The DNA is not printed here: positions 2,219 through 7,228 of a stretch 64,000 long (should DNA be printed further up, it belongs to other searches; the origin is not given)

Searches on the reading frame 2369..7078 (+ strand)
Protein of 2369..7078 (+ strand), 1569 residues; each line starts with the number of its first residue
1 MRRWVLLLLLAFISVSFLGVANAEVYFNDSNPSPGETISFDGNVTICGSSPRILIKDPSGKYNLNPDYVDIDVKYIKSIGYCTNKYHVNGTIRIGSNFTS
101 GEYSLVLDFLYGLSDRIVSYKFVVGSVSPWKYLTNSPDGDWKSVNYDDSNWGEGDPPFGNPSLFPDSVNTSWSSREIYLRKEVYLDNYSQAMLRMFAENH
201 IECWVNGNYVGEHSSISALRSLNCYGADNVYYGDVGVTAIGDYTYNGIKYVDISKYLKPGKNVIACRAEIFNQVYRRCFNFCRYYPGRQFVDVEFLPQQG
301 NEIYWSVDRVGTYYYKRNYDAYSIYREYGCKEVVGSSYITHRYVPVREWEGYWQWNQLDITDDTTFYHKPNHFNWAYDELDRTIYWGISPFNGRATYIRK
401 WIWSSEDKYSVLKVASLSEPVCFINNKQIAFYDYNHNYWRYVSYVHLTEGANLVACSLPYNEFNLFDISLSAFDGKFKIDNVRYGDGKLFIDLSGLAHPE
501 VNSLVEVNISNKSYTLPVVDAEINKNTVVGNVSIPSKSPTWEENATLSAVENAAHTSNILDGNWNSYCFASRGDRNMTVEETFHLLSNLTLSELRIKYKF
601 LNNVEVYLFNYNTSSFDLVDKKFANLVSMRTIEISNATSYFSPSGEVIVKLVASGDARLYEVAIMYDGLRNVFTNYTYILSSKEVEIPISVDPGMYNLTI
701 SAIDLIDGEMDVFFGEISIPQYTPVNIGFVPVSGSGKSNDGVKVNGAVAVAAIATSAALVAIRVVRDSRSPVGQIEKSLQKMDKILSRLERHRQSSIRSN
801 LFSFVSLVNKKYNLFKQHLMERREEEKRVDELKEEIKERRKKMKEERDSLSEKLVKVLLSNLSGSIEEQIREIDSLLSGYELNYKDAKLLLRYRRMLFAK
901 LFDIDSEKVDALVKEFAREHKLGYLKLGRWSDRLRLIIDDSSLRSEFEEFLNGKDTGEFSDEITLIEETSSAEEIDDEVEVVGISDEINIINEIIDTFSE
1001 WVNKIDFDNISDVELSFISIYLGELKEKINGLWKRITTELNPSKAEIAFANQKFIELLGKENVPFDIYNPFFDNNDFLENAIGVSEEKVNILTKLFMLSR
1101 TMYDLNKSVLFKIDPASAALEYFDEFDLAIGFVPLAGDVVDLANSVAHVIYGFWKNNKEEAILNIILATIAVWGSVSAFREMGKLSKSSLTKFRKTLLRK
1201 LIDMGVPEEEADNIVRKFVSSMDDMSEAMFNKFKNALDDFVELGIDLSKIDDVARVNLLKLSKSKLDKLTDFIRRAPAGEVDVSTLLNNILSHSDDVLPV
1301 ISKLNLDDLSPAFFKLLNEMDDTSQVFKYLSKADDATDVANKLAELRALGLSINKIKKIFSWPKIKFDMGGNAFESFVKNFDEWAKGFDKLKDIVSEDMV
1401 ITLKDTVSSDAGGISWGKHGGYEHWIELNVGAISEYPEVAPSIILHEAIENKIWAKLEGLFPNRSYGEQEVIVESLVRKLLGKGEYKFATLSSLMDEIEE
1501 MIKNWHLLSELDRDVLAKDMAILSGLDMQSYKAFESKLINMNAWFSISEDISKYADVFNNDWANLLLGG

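Call 76: find_encoding_contigs(protein=window:2369-7078:+, flank=10000, max_places=2)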
Protein window:2369-7078:+ (1569 aa): no gene with exactly this product is on record in the collection.
